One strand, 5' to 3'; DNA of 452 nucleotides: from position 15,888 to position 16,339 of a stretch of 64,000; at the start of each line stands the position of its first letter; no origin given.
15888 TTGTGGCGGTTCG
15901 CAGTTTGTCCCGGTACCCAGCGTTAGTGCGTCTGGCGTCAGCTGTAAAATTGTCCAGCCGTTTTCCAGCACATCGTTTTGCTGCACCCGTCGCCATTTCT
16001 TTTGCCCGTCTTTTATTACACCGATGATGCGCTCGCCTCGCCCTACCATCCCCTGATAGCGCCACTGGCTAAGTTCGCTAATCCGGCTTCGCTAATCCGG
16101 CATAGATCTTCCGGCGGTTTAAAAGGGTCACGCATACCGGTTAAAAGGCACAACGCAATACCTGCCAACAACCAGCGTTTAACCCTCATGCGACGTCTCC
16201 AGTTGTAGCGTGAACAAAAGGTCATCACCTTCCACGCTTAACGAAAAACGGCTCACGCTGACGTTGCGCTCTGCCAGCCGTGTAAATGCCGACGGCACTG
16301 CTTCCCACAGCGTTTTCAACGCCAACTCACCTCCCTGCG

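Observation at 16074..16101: Exact 14-bp tandem duplication frameshifts hofP in the hofMNOPQ cluster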

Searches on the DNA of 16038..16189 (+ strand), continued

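Call 35: search_dna_similar(query=L013:1-6147:-, collection=ecoli_genomes, mode=near, max_rows=6)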
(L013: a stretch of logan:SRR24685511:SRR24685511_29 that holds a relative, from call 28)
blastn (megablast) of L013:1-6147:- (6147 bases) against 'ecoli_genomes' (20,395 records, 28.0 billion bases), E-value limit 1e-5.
Records with a match: 5426; places in all: 5428; records where one place covers at least 80% of the query: 5424.
Genomes with a match: 5425 of 5426; with a place that covers at least 80% of the query: 5424. Places per genome that has any: lowest 1, median 1, highest 2. On chromosomes: 5427 places; on plasmids: 1.
Best place of each record, by identity: >=99% 27; 95-99% 5399.
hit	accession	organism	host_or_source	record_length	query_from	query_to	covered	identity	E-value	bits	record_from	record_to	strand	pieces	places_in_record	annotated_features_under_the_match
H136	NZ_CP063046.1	Escherichia coli strain KC-Dl-1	Delphinapterus leucas (Beluga whale)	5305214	1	6147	100%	99.8%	0e+0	11261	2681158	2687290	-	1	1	hofQ: DNA uptake porin HofQ | mrcA: peptidoglycan glycosyltransferase/peptidoglycan DD-transpeptidase MrcA | hofM: DNA utilization protein HofM | aroB: 3-dehydroquinate synthase | hofN: DNA utilization protein HofN | and 3 other names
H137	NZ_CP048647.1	Escherichia coli strain GW-AmxH19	wastewater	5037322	1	6147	100%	99.8%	0e+0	11261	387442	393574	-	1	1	hofQ: DNA uptake porin HofQ | mrcA: peptidoglycan glycosyltransferase/peptidoglycan DD-transpeptidase MrcA | hofM: DNA utilization protein HofM | aroB: 3-dehydroquinate synthase | hofN: DNA utilization protein HofN | and 3 other names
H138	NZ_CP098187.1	Escherichia coli strain Z0117EC0117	Canis lupus familiaris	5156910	1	6147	100%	99.8%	0e+0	11261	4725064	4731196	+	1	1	hofQ: DNA uptake porin HofQ | mrcA: peptidoglycan glycosyltransferase/peptidoglycan DD-transpeptidase MrcA | hofM: DNA utilization protein HofM | aroB: 3-dehydroquinate synthase | hofN: DNA utilization protein HofN | and 3 other names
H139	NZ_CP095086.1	Escherichia coli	Homo sapiens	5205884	1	6147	100%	99.8%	0e+0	11261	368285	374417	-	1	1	hofQ: DNA uptake porin HofQ | mrcA: peptidoglycan glycosyltransferase/peptidoglycan DD-transpeptidase MrcA | hofM: DNA utilization protein HofM | aroB: 3-dehydroquinate synthase | hofN: DNA utilization protein HofN | and 3 other names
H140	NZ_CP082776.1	Escherichia coli O4:H5 strain CU532-9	Homo sapiens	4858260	1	6147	100%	99.8%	0e+0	11261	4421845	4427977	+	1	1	hofQ: DNA uptake porin HofQ | mrcA: peptidoglycan glycosyltransferase/peptidoglycan DD-transpeptidase MrcA | hofM: DNA utilization protein HofM | aroB: 3-dehydroquinate synthase | hofN: DNA utilization protein HofN | and 3 other names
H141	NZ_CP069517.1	Escherichia coli strain FDAARGOS_1262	Homo sapiens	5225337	1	6147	100%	99.8%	0e+0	11261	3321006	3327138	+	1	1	hofQ: DNA uptake porin HofQ | mrcA: peptidoglycan glycosyltransferase/peptidoglycan DD-transpeptidase MrcA | hofM: DNA utilization protein HofM | aroB: 3-dehydroquinate synthase | hofN: DNA utilization protein HofN | and 3 other names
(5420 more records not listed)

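Call 36: get_annotated_region(hit=H125, flank=0)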
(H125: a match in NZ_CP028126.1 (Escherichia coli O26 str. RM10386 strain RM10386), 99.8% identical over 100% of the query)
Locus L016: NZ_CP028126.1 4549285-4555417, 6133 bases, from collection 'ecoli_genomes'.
description: Escherichia coli O26 str. RM10386 chromosome, complete genome
organism: Escherichia coli O26 str. RM10386 strain RM10386 (NCBI taxid 1055534)
replicon: chromosome; assembly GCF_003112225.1
host: Bos taurus; source: feces; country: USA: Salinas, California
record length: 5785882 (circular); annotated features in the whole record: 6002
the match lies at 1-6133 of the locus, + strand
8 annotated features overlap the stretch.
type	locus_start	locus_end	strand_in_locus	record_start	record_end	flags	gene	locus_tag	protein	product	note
CDS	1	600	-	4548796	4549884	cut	aroB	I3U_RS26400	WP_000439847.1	3-dehydroquinate synthase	-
CDS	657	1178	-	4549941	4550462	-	aroK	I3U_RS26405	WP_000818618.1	shikimate kinase AroK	-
CDS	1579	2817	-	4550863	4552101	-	hofQ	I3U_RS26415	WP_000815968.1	DNA uptake porin HofQ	-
CDS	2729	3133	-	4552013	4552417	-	hofP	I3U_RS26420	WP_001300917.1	DNA utilization protein HofP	-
CDS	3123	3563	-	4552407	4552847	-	hofO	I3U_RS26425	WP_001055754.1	DNA utilization protein HofO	-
CDS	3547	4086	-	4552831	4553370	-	hofN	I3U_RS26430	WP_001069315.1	DNA utilization protein HofN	-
CDS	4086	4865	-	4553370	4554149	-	hofM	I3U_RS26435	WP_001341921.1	DNA utilization protein HofM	-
CDS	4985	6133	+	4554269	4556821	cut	mrcA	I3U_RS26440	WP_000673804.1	peptidoglycan glycosyltransferase/peptidoglycan DD-transpeptidase MrcA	-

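Call 37: get_annotated_region(hit=H130, flank=0)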
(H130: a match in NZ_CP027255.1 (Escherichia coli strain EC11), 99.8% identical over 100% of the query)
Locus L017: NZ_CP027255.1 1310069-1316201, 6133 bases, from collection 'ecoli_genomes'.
description: Escherichia coli strain EC11 chromosome, complete genome
organism: Escherichia coli strain EC11 (NCBI taxid 562)
replicon: chromosome; assembly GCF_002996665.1
host: -; source: cow dung; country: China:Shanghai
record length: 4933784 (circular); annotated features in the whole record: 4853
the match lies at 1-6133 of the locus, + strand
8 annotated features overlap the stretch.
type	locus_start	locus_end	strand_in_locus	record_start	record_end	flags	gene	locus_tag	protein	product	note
CDS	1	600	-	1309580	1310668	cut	aroB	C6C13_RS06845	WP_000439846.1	3-dehydroquinate synthase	-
CDS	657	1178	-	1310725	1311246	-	aroK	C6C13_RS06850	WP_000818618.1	shikimate kinase AroK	-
CDS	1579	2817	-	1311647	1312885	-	hofQ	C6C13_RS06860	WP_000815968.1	DNA uptake porin HofQ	-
CDS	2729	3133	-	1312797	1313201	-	hofP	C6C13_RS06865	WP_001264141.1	DNA utilization protein HofP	-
CDS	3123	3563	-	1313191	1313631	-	hofO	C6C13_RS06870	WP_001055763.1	DNA utilization protein HofO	-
CDS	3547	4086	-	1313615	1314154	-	hofN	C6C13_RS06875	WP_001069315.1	DNA utilization protein HofN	-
CDS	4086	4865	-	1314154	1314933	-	hofM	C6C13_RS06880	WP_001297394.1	DNA utilization protein HofM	-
CDS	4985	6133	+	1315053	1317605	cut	mrcA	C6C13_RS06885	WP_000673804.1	peptidoglycan glycosyltransferase/peptidoglycan DD-transpeptidase MrcA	-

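Call 38: get_annotated_region(hit=H140, flank=0)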
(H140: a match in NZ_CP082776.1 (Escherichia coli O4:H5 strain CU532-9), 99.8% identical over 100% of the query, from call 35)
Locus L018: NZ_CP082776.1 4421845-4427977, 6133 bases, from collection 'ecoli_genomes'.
description: Escherichia coli O4:H5 strain CU532-9 chromosome, complete genome
organism: Escherichia coli O4:H5 strain CU532-9 (NCBI taxid 2491878)
replicon: chromosome; assembly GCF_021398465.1
host: Homo sapiens; source: stool; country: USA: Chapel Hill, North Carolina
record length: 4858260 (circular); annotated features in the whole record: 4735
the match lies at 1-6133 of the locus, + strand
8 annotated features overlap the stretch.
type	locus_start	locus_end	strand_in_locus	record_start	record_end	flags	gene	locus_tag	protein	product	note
CDS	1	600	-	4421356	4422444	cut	aroB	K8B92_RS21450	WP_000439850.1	3-dehydroquinate synthase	-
CDS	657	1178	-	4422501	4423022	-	aroK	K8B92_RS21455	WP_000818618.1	shikimate kinase AroK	-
CDS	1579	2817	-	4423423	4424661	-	hofQ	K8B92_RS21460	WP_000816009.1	DNA uptake porin HofQ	-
CDS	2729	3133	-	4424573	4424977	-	hofP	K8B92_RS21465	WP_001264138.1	DNA utilization protein HofP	-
CDS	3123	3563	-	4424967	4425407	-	hofO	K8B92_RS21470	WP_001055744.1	DNA utilization protein HofO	-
CDS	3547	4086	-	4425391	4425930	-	hofN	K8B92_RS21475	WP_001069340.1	DNA utilization protein HofN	-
CDS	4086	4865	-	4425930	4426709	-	hofM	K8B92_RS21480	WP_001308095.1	DNA utilization protein HofM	-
CDS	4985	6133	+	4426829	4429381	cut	mrcA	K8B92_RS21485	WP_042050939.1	peptidoglycan glycosyltransferase/peptidoglycan DD-transpeptidase MrcA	-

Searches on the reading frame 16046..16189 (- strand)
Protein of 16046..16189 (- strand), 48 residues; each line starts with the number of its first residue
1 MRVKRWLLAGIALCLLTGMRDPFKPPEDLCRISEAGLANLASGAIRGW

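Call 23: find_homologous_proteins(query=window:16046-16189:-, max_evalue=0.001)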
Query seq(48 aa) (48 aa): 22 proteins with E <= 0.001 among 26 candidates.
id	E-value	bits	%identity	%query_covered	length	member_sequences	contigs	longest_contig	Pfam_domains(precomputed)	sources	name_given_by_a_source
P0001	3.1e-17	78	88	100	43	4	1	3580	PF10748.15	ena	-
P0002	6.2e-17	77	88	100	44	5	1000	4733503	PF10748.15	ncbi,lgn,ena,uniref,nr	ncbi:Protein of uncharacterised function (DUF2531) [Shigella flexneri]|uniref:Protein of uncharacter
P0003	2.7e-16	76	89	98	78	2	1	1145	PF10748.15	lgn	-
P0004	3.0e-15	72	100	71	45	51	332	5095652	PF10748.15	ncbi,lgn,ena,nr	ncbi:hypothetical protein F370042G1_03310 [Escherichia coli]|nr:pilus assembly protein HofP [Escheri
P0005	4.4e-15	72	100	71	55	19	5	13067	PF10748.15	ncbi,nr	ncbi:MAG: DNA utilization protein HofP, partial [Escherichia coli]|nr:DNA utilization protein HofP [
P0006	5.1e-15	72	83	98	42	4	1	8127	PF10748.15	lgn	-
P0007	7.3e-15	71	100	71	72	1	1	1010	PF10748.15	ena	-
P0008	9.7e-15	71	97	73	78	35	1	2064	PF10748.15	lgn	-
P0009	1.2e-14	70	100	71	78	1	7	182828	PF10748.15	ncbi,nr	ncbi:HofP DNA utilization family protein [Escherichia coli]|nr:DUF2531 family protein [Escherichia c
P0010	1.2e-14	70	97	71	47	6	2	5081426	PF10748.15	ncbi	-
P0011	1.6e-14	70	97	71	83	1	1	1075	PF10748.15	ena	-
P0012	2.3e-14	70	97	71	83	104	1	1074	PF10748.15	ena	-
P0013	4.2e-13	66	81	100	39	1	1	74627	PF10748.15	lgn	-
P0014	1.0e-12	64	97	71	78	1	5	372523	PF10748.15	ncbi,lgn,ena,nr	ncbi:hypothetical protein AC26_3660 [Escherichia coli 1-176-05_S3_C2]|nr:hypothetical protein AC26_3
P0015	5.5e-12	62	91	71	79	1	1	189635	PF10748.15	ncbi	-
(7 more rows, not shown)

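Call 26: list_cluster_members(proteins=[window:16046-16189:-, window:16046-16228:-, window:15774-16049:-, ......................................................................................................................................])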
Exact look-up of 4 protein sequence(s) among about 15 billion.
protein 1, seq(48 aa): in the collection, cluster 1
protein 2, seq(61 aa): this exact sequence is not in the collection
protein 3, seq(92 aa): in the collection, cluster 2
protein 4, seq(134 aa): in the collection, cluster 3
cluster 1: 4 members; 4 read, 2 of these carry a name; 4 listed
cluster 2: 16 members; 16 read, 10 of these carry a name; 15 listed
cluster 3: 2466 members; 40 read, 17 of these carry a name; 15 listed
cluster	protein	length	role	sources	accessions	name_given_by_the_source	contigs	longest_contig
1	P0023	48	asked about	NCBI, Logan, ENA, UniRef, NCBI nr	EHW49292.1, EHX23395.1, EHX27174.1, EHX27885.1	hypothetical protein ECDEC12A_4162 [Escherichia coli DEC12A] | Protein involved in utilization of DNA as a carbon source n=1 Tax=Escherichia coli ... | hypothetical protein ECDEC9D_4063 [Escherichia coli DEC9D]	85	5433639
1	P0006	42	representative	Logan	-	-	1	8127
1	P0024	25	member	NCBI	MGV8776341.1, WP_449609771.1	HofP DNA utilization family protein, partial [Pseudomonas aeruginosa]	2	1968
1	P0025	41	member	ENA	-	-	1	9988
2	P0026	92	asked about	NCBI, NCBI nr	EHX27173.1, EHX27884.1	hypothetical protein ECDEC12A_4161 [Escherichia coli DEC12A]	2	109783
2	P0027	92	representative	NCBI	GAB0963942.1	hypothetical protein BT08F35_13160 [Escherichia coli]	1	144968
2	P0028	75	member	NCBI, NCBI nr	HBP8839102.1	TPA: DNA utilization protein HofP, partial [Escherichia coli] | DNA utilization protein HofP [Escherichia coli]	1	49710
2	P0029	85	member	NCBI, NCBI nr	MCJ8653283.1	DNA utilization protein HofP, partial [Escherichia coli] | DNA utilization protein HofP [Escherichia coli]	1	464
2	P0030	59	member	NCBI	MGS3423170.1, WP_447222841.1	HofP DNA utilization family protein [Escherichia coli]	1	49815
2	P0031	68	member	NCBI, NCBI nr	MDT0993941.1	DNA utilization protein HofP, partial [Pseudomonas aeruginosa] | DNA utilization protein HofP [Pseudomonas aeruginosa]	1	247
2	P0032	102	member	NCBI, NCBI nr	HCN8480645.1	TPA: DNA utilization protein HofP, partial [Escherichia coli] | DNA utilization protein HofP [Escherichia coli]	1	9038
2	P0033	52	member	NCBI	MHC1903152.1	DNA utilization protein HofP, partial [Escherichia coli]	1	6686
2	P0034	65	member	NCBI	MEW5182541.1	HofP DNA utilization family protein, partial [Escherichia coli]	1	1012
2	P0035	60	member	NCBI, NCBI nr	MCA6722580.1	DNA utilization protein HofP, partial [Vibrio alginolyticus] | DNA utilization protein HofP [Vibrio alginolyticus]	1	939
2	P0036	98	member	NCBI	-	-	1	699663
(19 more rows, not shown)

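Call 28: find_encoding_contigs(protein=P0023, flank=3000, max_places=10)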
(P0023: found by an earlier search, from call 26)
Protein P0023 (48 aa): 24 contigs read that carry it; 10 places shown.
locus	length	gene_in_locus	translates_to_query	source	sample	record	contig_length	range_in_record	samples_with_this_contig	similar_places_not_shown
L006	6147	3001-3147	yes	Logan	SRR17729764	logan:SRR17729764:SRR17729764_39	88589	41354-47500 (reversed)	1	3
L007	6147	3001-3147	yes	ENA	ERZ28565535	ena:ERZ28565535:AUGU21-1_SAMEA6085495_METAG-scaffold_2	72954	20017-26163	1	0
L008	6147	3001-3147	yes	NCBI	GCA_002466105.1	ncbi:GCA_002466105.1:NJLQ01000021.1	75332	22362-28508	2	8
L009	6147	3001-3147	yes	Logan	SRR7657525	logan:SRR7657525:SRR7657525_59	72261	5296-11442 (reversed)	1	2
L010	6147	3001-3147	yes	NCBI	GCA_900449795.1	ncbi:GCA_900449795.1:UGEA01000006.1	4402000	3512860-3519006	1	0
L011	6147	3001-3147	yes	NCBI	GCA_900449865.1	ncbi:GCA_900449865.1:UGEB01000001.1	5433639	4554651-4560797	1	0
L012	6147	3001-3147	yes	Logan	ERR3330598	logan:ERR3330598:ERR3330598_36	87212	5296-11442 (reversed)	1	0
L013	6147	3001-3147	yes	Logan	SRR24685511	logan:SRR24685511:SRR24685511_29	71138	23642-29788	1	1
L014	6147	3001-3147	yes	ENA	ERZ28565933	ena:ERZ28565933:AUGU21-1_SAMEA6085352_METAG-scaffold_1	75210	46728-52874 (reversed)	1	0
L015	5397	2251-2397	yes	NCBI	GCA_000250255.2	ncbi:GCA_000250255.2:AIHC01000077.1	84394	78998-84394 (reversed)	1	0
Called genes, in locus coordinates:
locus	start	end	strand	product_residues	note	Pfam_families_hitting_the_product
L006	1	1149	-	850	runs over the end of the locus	PF00912:Transgly, PF17092:PCB_OB, PF00905:Transpeptidase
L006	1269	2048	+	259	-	-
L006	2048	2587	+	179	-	PF05137:PilN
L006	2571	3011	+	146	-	PF25319:HofO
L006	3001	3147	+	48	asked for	PF10748:HofP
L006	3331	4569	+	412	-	PF07660:STN (weak), PF03958:Secretin_N, PF00263:Secretin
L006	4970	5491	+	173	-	PF13189:Cytidylate_kin2 (faint), PF02224:Cytidylate_kin (faint), PF13238:AAA_18, PF13671:AAA_33 (weak), PF01202:SKI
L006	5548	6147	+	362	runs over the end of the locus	PF13685:Fe-ADH_2, PF01761:DHQ_synthase, PF24621:DHQS_C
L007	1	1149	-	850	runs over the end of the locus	PF00912:Transgly, PF17092:PCB_OB, PF00905:Transpeptidase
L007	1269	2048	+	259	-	-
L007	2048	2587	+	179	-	PF05137:PilN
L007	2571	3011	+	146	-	PF25319:HofO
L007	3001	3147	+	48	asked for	PF10748:HofP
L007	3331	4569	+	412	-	PF07660:STN (weak), PF03958:Secretin_N, PF00263:Secretin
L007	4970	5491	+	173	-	PF13189:Cytidylate_kin2 (faint), PF02224:Cytidylate_kin (faint), PF13238:AAA_18, PF13671:AAA_33 (weak), PF01202:SKI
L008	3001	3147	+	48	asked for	PF10748:HofP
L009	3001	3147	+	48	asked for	PF10748:HofP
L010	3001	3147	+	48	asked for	PF10748:HofP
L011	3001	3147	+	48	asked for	PF10748:HofP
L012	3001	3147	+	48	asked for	PF10748:HofP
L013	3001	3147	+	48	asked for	PF10748:HofP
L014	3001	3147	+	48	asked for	PF10748:HofP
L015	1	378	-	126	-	PF00912:Transgly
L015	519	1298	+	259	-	-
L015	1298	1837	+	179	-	PF05137:PilN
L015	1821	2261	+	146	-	PF25319:HofO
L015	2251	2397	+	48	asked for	PF10748:HofP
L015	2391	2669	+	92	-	PF10748:HofP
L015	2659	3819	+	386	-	PF07660:STN (weak), PF03958:Secretin_N, PF00263:Secretin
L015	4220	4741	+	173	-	PF13189:Cytidylate_kin2 (faint), PF02224:Cytidylate_kin (faint), PF13238:AAA_18, PF13671:AAA_33 (weak), PF01202:SKI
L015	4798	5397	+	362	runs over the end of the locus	PF13685:Fe-ADH_2, PF01761:DHQ_synthase, PF24621:DHQS_C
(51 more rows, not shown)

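Call 57: search_protein_families(proteins=[window:16046-16189:-], library=ncbifam, max_evalue=0.01)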
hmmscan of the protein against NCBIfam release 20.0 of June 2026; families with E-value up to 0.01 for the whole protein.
seq(48 aa): 0 families
